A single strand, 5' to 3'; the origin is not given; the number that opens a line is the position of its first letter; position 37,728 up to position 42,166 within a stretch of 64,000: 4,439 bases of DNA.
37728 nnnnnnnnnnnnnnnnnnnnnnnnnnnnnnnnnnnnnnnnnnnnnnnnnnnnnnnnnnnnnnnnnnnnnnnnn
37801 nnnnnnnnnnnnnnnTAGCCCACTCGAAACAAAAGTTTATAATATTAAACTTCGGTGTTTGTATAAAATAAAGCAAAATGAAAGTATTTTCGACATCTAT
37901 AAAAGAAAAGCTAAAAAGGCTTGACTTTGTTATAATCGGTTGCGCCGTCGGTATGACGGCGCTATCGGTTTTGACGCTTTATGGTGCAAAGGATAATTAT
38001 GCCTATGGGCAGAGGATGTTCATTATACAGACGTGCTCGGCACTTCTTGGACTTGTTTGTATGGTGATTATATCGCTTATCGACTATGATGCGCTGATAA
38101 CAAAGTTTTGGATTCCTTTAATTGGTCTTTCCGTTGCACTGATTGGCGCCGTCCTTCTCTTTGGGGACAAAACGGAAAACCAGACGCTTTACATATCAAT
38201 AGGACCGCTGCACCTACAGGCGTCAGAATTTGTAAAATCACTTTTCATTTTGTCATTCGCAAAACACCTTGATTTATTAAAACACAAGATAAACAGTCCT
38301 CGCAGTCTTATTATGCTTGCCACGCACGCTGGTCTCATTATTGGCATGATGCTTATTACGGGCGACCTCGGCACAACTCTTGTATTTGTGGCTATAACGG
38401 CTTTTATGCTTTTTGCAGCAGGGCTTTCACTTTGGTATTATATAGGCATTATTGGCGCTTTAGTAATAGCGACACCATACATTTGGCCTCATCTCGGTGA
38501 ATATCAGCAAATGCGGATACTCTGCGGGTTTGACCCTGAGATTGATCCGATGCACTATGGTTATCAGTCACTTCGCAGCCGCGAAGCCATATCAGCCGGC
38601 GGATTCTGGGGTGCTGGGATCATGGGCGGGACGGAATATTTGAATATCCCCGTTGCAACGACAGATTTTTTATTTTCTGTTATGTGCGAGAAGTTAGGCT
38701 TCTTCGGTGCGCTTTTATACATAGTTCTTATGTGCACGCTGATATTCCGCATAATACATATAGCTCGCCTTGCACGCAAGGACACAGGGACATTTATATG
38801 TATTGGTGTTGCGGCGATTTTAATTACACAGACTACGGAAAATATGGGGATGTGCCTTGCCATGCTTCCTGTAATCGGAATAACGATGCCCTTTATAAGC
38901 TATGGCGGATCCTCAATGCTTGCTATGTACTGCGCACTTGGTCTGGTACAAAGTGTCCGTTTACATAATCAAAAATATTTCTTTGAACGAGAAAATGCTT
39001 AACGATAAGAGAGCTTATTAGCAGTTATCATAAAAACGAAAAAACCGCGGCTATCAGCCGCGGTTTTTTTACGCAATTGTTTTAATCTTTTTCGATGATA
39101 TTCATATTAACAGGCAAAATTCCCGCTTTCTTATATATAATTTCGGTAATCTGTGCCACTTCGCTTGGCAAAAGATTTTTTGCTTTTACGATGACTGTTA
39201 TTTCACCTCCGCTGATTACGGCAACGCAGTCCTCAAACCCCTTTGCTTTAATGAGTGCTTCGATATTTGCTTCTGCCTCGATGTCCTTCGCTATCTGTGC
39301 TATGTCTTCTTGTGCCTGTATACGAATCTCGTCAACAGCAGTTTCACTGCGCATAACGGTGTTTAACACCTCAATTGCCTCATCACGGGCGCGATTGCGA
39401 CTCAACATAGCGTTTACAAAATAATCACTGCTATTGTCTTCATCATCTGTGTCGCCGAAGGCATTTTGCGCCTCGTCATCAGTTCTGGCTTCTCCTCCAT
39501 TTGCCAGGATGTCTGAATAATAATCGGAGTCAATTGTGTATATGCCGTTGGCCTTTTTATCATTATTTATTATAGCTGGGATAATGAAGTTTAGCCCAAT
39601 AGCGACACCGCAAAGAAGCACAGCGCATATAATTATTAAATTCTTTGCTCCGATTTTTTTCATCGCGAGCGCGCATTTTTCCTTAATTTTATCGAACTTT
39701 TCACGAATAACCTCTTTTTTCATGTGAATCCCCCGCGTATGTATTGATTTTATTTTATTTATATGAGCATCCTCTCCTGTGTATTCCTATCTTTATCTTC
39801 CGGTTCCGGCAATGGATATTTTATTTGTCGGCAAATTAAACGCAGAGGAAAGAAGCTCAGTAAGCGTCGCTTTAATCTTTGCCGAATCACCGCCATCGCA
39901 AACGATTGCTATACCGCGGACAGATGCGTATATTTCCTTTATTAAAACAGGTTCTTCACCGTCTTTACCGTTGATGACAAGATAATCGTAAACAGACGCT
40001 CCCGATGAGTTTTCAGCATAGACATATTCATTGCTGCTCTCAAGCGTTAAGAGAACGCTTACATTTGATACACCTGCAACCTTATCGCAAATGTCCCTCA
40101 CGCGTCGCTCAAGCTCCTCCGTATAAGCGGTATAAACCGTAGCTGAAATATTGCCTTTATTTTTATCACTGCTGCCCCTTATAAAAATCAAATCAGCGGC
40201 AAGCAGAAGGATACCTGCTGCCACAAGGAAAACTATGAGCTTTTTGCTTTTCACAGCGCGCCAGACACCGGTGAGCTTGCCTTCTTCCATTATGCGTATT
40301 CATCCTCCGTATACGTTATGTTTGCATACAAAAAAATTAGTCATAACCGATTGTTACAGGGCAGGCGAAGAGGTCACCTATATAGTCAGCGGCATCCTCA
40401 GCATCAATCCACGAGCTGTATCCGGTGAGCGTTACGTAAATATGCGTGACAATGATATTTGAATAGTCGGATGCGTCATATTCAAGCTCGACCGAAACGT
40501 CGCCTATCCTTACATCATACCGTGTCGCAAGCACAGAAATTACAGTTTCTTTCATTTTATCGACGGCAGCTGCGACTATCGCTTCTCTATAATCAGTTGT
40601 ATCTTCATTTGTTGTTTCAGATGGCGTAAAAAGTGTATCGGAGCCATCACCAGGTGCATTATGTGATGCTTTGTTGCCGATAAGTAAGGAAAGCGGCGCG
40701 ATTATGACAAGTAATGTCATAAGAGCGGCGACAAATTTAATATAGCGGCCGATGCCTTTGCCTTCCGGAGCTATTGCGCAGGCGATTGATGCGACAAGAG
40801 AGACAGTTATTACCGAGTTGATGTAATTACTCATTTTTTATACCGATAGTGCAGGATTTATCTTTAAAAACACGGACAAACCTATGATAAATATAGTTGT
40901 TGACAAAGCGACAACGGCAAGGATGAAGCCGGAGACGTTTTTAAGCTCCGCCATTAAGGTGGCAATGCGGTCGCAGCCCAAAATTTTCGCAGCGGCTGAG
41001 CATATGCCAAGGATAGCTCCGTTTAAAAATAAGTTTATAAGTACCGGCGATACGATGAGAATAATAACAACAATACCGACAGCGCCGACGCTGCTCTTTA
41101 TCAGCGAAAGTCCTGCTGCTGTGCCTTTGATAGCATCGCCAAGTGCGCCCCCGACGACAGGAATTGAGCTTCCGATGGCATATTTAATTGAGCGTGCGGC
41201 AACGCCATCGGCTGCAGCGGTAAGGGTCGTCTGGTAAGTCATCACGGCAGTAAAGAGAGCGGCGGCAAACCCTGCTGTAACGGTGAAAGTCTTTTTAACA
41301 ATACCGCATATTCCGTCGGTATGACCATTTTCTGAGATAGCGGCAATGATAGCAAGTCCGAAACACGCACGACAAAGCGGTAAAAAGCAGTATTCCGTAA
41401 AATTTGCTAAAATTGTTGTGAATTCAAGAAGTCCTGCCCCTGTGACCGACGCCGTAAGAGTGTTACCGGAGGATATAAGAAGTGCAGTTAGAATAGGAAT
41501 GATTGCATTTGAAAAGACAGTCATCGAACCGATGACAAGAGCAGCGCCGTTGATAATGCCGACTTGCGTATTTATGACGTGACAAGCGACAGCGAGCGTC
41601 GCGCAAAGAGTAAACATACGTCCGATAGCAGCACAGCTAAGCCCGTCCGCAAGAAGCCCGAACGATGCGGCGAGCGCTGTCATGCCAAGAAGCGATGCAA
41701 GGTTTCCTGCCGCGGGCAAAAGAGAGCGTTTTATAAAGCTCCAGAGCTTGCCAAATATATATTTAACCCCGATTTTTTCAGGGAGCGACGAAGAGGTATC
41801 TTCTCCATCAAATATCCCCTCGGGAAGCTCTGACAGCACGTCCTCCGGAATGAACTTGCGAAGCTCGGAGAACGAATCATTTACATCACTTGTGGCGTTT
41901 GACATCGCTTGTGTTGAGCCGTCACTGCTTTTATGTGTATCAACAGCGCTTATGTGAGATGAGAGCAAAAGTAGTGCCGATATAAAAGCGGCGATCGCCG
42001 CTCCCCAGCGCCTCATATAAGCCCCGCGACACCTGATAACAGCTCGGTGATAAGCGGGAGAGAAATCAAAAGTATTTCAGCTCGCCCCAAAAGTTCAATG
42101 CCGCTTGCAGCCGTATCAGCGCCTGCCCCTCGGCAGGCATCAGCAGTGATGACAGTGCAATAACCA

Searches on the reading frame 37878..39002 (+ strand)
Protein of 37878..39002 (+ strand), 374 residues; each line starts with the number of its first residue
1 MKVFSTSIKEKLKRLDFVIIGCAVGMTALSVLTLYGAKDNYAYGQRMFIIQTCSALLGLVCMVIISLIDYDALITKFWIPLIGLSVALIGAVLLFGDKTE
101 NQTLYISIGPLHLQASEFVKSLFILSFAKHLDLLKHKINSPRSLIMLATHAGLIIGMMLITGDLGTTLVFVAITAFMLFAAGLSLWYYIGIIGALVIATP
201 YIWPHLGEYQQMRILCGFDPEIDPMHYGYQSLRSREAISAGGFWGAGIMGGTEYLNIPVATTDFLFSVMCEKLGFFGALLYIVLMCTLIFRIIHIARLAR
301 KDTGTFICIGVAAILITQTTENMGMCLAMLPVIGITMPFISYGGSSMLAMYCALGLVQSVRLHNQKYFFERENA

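Call 28: search_protein_families(library=pfam, proteins=[window:37878-39002:+], max_evalue=0.0001)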
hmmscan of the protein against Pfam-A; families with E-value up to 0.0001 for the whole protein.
window:37878-39002:+ (374 aa): 1 family
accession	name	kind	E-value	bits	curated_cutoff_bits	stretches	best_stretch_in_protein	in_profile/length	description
PF01098.24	FTSW_RODA_SPOVE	-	7e-68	229.6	26.4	1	23-365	11-355/356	Cell cycle protein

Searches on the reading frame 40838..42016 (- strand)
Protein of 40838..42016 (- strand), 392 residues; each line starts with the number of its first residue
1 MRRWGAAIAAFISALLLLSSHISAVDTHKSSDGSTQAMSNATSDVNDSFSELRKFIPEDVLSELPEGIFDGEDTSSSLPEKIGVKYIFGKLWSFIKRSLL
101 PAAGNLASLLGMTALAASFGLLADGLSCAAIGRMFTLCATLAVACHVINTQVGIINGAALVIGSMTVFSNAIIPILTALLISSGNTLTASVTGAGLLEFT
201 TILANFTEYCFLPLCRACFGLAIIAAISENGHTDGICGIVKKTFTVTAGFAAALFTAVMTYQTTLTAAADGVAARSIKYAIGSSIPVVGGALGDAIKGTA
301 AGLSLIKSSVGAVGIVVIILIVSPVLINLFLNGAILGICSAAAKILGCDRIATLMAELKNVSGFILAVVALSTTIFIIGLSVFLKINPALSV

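Call 28: search_protein_families(library=pfam, proteins=[window:40838-42016:-], max_evalue=0.0001)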
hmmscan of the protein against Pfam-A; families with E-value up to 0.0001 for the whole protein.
window:40838-42016:- (392 aa): 1 family
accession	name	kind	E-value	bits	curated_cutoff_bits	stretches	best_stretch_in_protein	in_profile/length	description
PF09546.15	Spore_III_AE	-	1.9e-38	132.9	27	1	82-383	17-317/321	Stage III sporulation protein AE (spore_III_AE)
